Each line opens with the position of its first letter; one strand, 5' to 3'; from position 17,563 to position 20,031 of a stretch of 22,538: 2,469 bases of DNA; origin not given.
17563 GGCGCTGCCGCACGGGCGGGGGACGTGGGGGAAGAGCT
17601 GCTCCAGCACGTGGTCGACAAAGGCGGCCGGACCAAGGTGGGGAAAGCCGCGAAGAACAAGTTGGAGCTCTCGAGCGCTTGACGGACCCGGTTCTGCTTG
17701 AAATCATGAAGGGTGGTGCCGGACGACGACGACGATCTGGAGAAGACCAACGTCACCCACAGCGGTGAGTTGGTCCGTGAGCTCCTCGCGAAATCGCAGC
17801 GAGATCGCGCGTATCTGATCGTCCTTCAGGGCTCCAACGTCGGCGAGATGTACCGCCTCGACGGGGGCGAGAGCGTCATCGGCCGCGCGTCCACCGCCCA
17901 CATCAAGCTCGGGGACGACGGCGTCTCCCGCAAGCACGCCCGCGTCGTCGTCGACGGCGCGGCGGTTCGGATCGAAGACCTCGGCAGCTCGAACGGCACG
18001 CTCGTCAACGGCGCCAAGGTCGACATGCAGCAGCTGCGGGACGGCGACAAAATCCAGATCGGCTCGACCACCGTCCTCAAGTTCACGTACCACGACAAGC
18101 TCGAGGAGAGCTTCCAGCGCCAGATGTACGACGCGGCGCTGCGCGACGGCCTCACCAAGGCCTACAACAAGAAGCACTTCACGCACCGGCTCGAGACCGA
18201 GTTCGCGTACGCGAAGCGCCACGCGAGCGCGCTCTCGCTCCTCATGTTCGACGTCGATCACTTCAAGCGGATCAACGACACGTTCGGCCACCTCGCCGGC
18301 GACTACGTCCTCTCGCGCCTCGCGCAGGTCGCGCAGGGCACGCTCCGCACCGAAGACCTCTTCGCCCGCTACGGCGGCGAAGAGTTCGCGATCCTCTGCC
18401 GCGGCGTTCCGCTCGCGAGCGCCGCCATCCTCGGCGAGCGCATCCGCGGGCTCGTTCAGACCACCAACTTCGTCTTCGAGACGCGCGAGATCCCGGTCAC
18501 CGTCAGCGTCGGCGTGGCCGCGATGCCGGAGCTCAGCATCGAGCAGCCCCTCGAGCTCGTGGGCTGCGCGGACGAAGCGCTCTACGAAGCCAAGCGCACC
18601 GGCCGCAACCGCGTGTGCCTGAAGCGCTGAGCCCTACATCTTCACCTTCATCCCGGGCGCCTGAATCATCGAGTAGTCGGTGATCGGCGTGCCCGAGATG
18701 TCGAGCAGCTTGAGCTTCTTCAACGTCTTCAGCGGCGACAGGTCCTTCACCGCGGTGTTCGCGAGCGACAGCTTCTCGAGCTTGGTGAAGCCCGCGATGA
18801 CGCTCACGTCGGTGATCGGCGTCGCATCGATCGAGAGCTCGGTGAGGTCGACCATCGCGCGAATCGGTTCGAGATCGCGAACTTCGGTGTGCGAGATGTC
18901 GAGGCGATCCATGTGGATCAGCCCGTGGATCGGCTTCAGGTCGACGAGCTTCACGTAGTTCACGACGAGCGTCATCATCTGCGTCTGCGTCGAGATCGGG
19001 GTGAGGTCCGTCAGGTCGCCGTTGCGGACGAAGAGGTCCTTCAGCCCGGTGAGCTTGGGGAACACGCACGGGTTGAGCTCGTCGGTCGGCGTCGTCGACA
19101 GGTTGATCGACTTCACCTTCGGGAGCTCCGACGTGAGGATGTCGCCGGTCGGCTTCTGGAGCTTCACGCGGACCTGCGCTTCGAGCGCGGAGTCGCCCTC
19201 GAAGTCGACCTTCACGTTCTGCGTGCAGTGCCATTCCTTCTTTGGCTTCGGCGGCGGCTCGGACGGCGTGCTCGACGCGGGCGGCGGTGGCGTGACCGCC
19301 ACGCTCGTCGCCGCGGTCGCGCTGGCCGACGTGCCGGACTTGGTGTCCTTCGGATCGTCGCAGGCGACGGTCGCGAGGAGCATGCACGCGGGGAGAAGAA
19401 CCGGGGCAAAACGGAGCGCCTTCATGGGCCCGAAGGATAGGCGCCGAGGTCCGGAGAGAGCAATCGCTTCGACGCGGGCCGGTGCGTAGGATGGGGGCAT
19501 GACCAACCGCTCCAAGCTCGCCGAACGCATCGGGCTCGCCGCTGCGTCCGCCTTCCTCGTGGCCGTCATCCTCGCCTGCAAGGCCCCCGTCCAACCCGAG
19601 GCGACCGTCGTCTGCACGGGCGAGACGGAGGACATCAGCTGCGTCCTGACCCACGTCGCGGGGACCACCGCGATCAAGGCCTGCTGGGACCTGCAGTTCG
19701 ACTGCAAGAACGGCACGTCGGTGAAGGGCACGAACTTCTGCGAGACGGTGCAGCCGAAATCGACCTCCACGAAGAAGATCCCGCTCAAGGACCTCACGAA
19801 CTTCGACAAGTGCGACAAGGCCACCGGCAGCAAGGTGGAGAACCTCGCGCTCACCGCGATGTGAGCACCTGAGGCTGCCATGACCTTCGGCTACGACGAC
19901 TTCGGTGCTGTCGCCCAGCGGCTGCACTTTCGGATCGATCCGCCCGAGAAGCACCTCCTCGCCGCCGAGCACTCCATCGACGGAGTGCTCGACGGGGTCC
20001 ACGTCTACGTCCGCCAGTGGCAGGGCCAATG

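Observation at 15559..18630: Apparent three-gene operon: EVE domain protein, HEAT-repeat protein and FHA-GGDEF diguanylate cyclase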

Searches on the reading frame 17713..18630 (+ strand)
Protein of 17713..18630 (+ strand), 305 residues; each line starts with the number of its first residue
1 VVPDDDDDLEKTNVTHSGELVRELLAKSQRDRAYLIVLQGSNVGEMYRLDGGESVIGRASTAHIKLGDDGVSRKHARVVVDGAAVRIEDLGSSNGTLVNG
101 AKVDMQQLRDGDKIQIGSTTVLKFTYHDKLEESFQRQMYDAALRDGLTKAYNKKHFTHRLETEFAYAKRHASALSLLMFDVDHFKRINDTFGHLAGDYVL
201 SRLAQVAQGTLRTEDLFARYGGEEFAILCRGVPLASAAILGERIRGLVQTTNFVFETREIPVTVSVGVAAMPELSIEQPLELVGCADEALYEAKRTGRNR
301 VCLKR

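Call 3: search_protein_families(library=pfam, proteins=[window:17713-18630:+], max_evalue=0.01)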
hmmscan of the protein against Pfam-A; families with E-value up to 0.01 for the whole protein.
window:17713-18630:+ (305 aa): 3 families
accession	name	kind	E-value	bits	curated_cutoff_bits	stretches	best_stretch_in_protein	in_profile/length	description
PF00990.26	GGDEF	-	1.6e-45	155.2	23.8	1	142-300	1-161/161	Diguanylate cyclase, GGDEF domain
PF00498.31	FHA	-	4.7e-19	69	20.7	1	55-117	2-67/67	FHA domain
PF16697.10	Yop-YscD_cpl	-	5.7e-19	68.6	33.2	1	37-120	2-87/94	Inner membrane component of T3SS, cytoplasmic domain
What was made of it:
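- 17713..18630 (+): DgcB-like FHA-GGDEF diguanylate cyclase (305 aa from GTG 17713; probably 304 aa from GTG 17716). FHA plus GGDEF (call 3).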

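Call 4: search_protein_families(library=ncbifam, proteins=[window:17713-18630:+], max_evalue=0.01)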
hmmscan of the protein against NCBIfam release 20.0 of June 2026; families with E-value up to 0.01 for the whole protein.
window:17713-18630:+ (305 aa): 29 families (the best 25 are shown)
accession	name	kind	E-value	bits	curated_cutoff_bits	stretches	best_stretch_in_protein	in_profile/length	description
TIGR00254.1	GGDEF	domain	5e-50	169.5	37.4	1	141-303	4-166/168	diguanylate cyclase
NF007135.0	PRK09581.1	equivalog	1.3e-48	165.9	474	1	119-303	270-454/457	PleD family two-component system response regulator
NF038266.1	diguan_SiaD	equivalog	2.6e-44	151.5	290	1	125-301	78-252/252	biofilm regulation diguanylate cyclase SiaD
NF007380.0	PRK09894.1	equivalog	1.9e-43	148.9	256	1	142-303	129-286/296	diguanylate cyclase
NF041606.1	dguan_cyc_DgcA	equivalog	9e-43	146.5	370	1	142-303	178-338/340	diguanylate cyclase DgcA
NF047654.1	DiguCycDgcRLepto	equivalog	3.4e-39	134.5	500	1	133-301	124-293/295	diguanylate cyclase DgcR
NF007423.1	PRK09966.1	equivalog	6.2e-35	120.8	325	1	135-294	232-390/390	diguanylate cyclase DgcN/YfiN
NF007599.0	PRK10245.1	equivalog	3.2e-34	118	402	1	134-301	202-367/371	diguanylate cyclase AdrA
NF007298.0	PRK09776.1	equivalog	3.8e-34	117.8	1135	1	133-303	675-844/1111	diguanylate cyclase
NF051473.1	DigCycDgcsShew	equivalog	9.1e-34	117.1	400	1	136-302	129-289/291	diguanylate cyclase DgcS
NF011955.1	PRK15426.1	equivalog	1e-31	109.8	408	1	135-304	391-561/564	cellulose biosynthesis regulator diguanylate cyclase DgcQ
NF045675.1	PhdiestaseDibA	equivalog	3.4e-28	98.4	980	1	135-300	196-360/623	phosphodiesterase DibA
NF047872.1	GGDEF_GdpS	equivalog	3e-27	95.8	400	1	142-302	187-348/355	GGDEF domain-containing protein GdpS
NF052573.1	HisKinEspAMyxo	equivalog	3.1e-26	91.6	1400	1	30-139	21-136/755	serine histidine kinase EspA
NF053781.1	cdiGMPphdstlr2612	equivalog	2.9e-22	78.2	1600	1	134-300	832-998/1268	Tlr1612 family c-di-GMP phosphodiesterase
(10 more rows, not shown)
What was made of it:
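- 18136..18612 (+): GGDEF domain (residues 142-300): I-site R212-x-x-D215 (nt 18346-18357), A-site G221-G-E-E-F225 (nt 18373-18387), guanine-specifying D197. Pfam and TIGR00254 (calls 3, 4).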

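Call 20: search_solved_structures(query=window:17713-18630:+, max_evalue=1e-10, show_alignments=2)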
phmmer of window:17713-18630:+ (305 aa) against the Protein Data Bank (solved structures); distinct sequences matched with E-value up to 1e-10: 57.
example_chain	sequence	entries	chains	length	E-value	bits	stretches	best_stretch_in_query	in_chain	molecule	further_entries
6hbz_A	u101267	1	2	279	2.2e-54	188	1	41-302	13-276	GGDEF domain protein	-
3ign_A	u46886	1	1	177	1.2e-33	119.9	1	137-303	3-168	Diguanylate cyclase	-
3i5c_A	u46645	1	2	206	2.2e-33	119.1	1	125-303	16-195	Fusion of General control protein GCN4 and WSPR response regulator protein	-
9t28_A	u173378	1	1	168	3.1e-33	118.6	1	144-303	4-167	diguanylate cyclase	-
3i5b_A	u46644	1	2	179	6.3e-33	117.6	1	144-303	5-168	WspR response regulator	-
3bre_A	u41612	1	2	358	2.1e-32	115.8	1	144-303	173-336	Probable two-component response regulator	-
6zxm_A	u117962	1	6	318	5.8e-32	114.4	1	134-301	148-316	Putative GGDEF/response regulator receiver domain protein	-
4zmm_A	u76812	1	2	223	7.7e-31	110.7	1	122-301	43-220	diguanylate cyclase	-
4zmu_A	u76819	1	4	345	2.5e-30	109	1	122-301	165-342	diguanylate cyclase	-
6zxb_A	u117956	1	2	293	4.1e-30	108.3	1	134-301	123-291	Putative GGDEF/response regulator receiver domain protein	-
6zxc_A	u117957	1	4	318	5.1e-30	108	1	134-301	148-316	Putative GGDEF/response regulator receiver domain protein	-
5euh_A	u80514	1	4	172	1.2e-29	106.9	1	143-303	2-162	Putative GGDEF domain membrane protein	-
3i5a_A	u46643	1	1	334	9.3e-29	103.9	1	144-302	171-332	Response regulator/GGDEF domain protein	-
5llw_B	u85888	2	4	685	9.9e-28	100.5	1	128-303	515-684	Diguanylate cyclase (GGDEF) domain-containing protein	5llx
6et7_A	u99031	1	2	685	2.3e-27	99.3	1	141-303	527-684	Diguanylate cyclase (GGDEF) domain-containing protein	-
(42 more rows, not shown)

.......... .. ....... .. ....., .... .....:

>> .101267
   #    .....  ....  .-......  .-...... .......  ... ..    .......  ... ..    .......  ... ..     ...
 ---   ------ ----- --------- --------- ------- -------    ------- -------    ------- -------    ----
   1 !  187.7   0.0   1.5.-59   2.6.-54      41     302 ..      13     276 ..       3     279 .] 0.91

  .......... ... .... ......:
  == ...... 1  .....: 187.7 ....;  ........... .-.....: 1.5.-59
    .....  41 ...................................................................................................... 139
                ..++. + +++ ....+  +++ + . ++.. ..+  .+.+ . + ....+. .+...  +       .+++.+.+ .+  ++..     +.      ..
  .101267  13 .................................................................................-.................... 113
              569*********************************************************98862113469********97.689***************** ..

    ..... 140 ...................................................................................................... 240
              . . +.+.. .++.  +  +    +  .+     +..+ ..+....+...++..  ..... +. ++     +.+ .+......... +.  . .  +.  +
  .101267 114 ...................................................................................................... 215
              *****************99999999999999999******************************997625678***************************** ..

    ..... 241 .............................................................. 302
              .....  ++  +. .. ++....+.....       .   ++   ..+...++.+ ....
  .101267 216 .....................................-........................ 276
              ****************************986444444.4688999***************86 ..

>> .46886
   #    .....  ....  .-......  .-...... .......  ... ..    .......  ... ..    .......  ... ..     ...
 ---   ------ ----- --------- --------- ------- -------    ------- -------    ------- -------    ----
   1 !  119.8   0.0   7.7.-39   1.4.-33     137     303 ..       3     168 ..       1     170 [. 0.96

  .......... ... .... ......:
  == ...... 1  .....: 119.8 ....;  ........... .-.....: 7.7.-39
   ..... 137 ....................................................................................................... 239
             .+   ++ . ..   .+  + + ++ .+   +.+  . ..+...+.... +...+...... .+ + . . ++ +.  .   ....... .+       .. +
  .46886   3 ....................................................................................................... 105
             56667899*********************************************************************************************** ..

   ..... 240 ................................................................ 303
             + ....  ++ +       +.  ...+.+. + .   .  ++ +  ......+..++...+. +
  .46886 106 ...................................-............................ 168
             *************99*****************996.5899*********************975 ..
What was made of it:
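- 17713..18630 (+): PDB 6HBZ (Bdellovibrio DgcB) E=2e-54 across both domains (call 20).
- On DgcB-type FHA-GGDEF diguanylate cyclase: 6HBZ is aligned over residues 41-302 (call 20).
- Closest known: Bdellovibrio bacteriovorus DgcB. Same: Same FHA-GGDEF architecture, with a match over both domains at E=2e-54 (call 20).
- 6HBZ match over both domains, E=2e-54 (call 20).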

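Call 28: find_homologous_proteins(query=window:17713-18630:+, max_evalue=1e-20)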
Query window:17713-18630:+ (305 aa): 7324 proteins with E <= 1e-20 among 8000 candidates; the best 120 are listed.
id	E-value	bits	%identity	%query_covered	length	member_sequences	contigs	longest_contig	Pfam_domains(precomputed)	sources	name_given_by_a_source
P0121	1.7e-196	669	100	100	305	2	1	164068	PF00498.32,PF16697.11,PF00990.27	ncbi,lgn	-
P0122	4.3e-177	605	89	100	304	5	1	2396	PF00498.32,PF16697.11,PF00990.27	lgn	-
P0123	2.6e-175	600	88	100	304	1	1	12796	PF00498.32,PF16697.11,PF00990.27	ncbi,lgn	ncbi:GGDEF domain-containing protein [soil metagenome]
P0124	1.6e-172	590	87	100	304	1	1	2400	PF00498.32,PF16697.11,PF00990.27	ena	-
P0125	7.0e-157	539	80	100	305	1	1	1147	PF00498.32,PF16697.11,PF00990.27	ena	-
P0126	1.4e-156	538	79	100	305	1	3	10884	PF00498.32,PF16697.11,PF00990.27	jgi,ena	-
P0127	8.9e-151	519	77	100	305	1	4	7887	PF00498.32,PF16697.11,PF00990.27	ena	-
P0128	5.4e-150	517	76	100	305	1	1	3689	PF00498.32,PF16697.11,PF00990.27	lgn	-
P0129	2.5e-143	495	72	99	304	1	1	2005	PF00498.32,PF16697.11,PF00990.27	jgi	jgi:two-component system cell cycle response regulator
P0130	6.6e-143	493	71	100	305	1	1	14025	PF00498.32,PF16697.11,PF00990.27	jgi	jgi:diguanylate cyclase (GGDEF)-like protein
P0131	1.9e-142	492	71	100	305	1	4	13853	PF00498.32,PF16697.11,PF00990.27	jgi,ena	-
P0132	5.5e-142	490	70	100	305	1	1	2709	PF00498.32,PF16697.11,PF00990.27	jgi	jgi:diguanylate cyclase (GGDEF)-like protein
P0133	7.2e-142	490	71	100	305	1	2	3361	PF00498.32,PF16697.11,PF00990.27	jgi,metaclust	metaclust:\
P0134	8.2e-142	490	72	99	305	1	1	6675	PF00498.32,PF16697.11,PF00990.27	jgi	jgi:two-component system, cell cycle response regulator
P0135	1.8e-141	489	70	100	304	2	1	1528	PF00498.32,PF16697.11,PF00990.27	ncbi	-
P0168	4.6e-130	451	67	98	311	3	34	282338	PF00498.32,PF16697.11,PF00990.27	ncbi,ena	-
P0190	1.0e-126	440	66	98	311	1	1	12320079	PF00498.32,PF16697.11,PF00990.27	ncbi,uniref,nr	ncbi:GGDEF domain-containing protein [Polyangium aurulentum]|uniref:GGDEF domain-containing protein 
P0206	6.3e-126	438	68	98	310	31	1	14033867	PF00498.32,PF16697.11,PF00990.27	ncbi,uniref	ncbi:diguanylate cyclase [Sorangium sp. So ce542]|uniref:diguanylate cyclase n=1 Tax=Sorangium sp. S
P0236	7.5e-125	434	66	98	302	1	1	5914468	PF00498.32,PF16697.11,PF00990.27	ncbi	ncbi:MAG: GGDEF domain-containing protein [Minicystis sp.]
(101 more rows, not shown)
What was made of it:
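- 17713..18630 (+): 65-90% identical orthologues across Polyangia (call 28).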

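Call 29: find_encoding_contigs(protein=P0190, flank=6000, max_places=2)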
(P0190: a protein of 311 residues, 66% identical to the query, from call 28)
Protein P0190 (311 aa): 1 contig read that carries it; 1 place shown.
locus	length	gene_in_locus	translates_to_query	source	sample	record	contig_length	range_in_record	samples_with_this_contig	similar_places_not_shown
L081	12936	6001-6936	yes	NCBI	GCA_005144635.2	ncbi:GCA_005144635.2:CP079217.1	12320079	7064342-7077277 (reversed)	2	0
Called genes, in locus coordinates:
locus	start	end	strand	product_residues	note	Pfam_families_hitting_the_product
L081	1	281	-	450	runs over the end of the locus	PF01145:Band_7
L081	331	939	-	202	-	-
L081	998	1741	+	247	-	PF04672:Methyltransf_19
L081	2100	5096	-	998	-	PF03710:GlnE, PF08335:GlnD_UR_UTase, PF10335:DUF294_C (faint), PF03710:GlnE, PF08335:GlnD_UR_UTase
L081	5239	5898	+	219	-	PF00149:Metallophos (faint), PF12850:Metallophos_2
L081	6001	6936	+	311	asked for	PF16697:Yop-YscD_cpl, PF00498:FHA, PF00990:GGDEF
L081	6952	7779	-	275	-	PF00290:Trp_syntA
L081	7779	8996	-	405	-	PF00291:PALP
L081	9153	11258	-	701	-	PF05649:Peptidase_M13_N, PF01431:Peptidase_M13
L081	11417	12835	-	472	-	-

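Call 30: find_encoding_contigs(protein=P0206, flank=6000, max_places=2)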
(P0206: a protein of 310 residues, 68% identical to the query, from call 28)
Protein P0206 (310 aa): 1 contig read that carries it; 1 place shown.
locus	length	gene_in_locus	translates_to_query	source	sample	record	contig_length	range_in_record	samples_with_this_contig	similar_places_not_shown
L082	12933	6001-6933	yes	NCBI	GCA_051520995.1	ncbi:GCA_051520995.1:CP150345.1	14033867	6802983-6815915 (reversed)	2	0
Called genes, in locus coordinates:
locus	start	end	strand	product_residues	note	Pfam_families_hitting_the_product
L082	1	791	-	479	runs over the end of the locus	-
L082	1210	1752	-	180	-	-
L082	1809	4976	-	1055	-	PF03710:GlnE, PF08335:GlnD_UR_UTase, PF03710:GlnE, PF08335:GlnD_UR_UTase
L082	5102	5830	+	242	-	PF00149:Metallophos, PF12850:Metallophos_2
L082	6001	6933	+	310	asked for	PF16697:Yop-YscD_cpl, PF00498:FHA, PF00990:GGDEF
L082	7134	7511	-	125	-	PF00072:Response_reg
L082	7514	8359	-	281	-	PF01590:GAF (weak), PF13185:GAF_2, PF13492:GAF_3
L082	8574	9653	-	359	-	PF01070:FMN_dh, PF01645:Glu_synthase (weak)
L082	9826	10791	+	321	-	-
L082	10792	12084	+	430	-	PF00206:Lyase_1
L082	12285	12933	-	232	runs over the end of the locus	PF06026:Rib_5-P_isom_A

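Call 31: find_encoding_contigs(protein=P0236, flank=6000, max_places=2)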
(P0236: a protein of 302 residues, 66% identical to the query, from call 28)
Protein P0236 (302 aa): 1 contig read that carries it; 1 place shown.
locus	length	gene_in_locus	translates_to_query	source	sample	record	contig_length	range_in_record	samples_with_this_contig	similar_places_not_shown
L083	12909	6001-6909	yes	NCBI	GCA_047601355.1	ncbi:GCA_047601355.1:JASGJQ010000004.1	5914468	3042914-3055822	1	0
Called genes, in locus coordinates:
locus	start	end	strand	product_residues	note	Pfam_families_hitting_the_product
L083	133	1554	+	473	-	PF00067:p450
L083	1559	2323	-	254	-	PF03710:GlnE, PF08335:GlnD_UR_UTase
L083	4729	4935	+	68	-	-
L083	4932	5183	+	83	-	-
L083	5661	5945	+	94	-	PF12850:Metallophos_2 (faint)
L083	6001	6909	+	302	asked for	PF16697:Yop-YscD_cpl, PF00498:FHA, PF00990:GGDEF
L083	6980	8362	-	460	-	PF03781:FGE-sulfatase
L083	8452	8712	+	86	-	-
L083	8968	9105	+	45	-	-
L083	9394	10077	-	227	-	PF06532:NrsF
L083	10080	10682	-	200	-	PF04542:Sigma70_r2, PF08281:Sigma70_r4_2, PF04545:Sigma70_r4, PF22233:PhyR_sigma-like (weak)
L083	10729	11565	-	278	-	PF22106:HvfC_C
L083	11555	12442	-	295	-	PF05114:MbnB_TglH_ChrH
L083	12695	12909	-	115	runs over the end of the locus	-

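Call 53: find_encoding_contigs(protein=P0168, flank=5000, max_places=2)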
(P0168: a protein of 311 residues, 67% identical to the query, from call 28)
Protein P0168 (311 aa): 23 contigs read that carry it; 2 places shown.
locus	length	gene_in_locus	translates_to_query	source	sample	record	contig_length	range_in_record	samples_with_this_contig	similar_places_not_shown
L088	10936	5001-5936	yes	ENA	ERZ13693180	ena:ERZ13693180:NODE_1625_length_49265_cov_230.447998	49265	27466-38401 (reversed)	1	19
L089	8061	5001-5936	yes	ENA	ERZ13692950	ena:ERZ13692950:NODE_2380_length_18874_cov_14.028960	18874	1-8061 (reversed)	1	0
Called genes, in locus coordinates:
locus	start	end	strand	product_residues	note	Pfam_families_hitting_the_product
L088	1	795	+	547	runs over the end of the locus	PF13185:GAF_2, PF13492:GAF_3 (weak), PF08448:PAS_4 (weak), PF13426:PAS_9 (weak), PF00512:HisKA, PF02518:HATPase_c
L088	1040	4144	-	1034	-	PF03710:GlnE, PF03445:DUF294 (faint), PF08335:GlnD_UR_UTase, PF10335:DUF294_C (faint), PF03710:GlnE, PF08335:GlnD_UR_UTase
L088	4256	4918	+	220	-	PF00149:Metallophos (weak), PF12850:Metallophos_2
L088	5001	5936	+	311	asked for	PF16697:Yop-YscD_cpl, PF00498:FHA, PF00990:GGDEF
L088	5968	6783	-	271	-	PF00290:Trp_syntA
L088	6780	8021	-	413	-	PF00291:PALP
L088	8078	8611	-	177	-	-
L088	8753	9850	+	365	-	-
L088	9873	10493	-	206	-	PF00697:PRAI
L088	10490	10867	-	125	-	PF00072:Response_reg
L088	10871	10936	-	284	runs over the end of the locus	PF01590:GAF, PF13185:GAF_2, PF13492:GAF_3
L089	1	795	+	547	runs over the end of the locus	PF13185:GAF_2, PF13492:GAF_3 (weak), PF08448:PAS_4 (weak), PF13426:PAS_9 (weak), PF00512:HisKA, PF02518:HATPase_c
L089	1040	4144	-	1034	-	PF03710:GlnE, PF03445:DUF294 (faint), PF08335:GlnD_UR_UTase, PF10335:DUF294_C (faint), PF03710:GlnE, PF08335:GlnD_UR_UTase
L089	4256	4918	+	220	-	PF00149:Metallophos (weak), PF12850:Metallophos_2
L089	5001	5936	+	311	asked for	PF16697:Yop-YscD_cpl, PF00498:FHA, PF00990:GGDEF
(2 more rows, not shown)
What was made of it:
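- Closest known: Metallophos_2 -> FHA-GGDEF gene pair of Sorangium, Polyangium and Minicystis. Different: The upstream neighbour is a Metallophos_2 phosphatase gene and, in three of the four lineages, a directly adjacent divergent GlnE gene (calls 29-31, 53).
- Cyclase orthologues elsewhere pair with Metallophos_2 (calls 29-31, 53).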

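Call 59: search_protein_families(library=padloc, proteins=[window:17713-18630:+], max_evalue=0.01)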
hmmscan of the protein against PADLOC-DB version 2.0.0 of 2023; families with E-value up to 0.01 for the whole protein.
window:17713-18630:+ (305 aa): 0 families

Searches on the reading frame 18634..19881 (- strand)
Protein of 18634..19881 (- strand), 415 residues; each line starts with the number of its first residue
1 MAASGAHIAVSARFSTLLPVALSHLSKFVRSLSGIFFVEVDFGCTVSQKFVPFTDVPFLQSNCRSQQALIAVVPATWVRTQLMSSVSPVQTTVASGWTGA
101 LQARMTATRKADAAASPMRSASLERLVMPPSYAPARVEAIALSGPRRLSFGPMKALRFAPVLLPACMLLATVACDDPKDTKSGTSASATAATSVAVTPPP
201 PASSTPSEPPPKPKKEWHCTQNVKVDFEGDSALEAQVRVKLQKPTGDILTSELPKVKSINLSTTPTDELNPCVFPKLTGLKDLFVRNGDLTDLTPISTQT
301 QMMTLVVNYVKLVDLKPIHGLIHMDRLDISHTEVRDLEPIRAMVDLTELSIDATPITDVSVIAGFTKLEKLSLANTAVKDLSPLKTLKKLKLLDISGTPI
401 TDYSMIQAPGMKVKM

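Call 3: search_protein_families(library=pfam, proteins=[window:18634-19881:-], max_evalue=0.01)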
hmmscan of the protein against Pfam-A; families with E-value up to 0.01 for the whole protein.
window:18634-19881:- (415 aa): 4 families
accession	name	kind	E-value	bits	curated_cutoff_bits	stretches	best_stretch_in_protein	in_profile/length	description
PF12799.13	LRR_4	-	1e-15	57.8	27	2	366-403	1-39/44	Leucine Rich repeats (2 copies)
PF13855.12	LRR_8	-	2.3e-07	30.9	27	0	346-400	3-61/61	Leucine rich repeat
PF23952.1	LRR_EndoS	-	4.3e-05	24.2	27.9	0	369-397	26-54/116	Endo-beta-N-acetylglucosaminidase EndoS LRR domain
PF23598.1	LRR_14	-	0.0081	15.4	40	0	317-392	65-146/353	Leucine-rich repeat region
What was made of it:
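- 18634..19881 (-): Convergent LRR protein gene. A flank found downstream in most subclade loci, not part of the unit. LRR_4 E=1e-15 (call 3).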

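Call 4: search_protein_families(library=ncbifam, proteins=[window:18634-19881:-], max_evalue=0.01)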
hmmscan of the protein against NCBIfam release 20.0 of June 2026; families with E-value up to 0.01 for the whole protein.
window:18634-19881:- (415 aa): 5 families
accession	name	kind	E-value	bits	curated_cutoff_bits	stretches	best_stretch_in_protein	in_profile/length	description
NF033189.1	internalin_A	exception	9e-17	60.6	1600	1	275-405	225-355/799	class 1 internalin InlA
NF033188.1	internalin_H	exception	1.4e-15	57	1050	1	279-406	99-226/548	InlH/InlC2 family class 1 internalin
NF033190.2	inl_like_NEAT_1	exception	8e-14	50.9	1275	1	252-406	305-456/754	NEAT domain-containing leucine-rich repeat protein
NF033186.1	internalin_K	exception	3e-07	29.3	1100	1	283-406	77-205/604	class 1 internalin InlK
NF041351.1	XopL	equivalog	1.8e-05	23.7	500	1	319-395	150-233/497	type III secretion system leucine-rich repeat domain-containing effector XopL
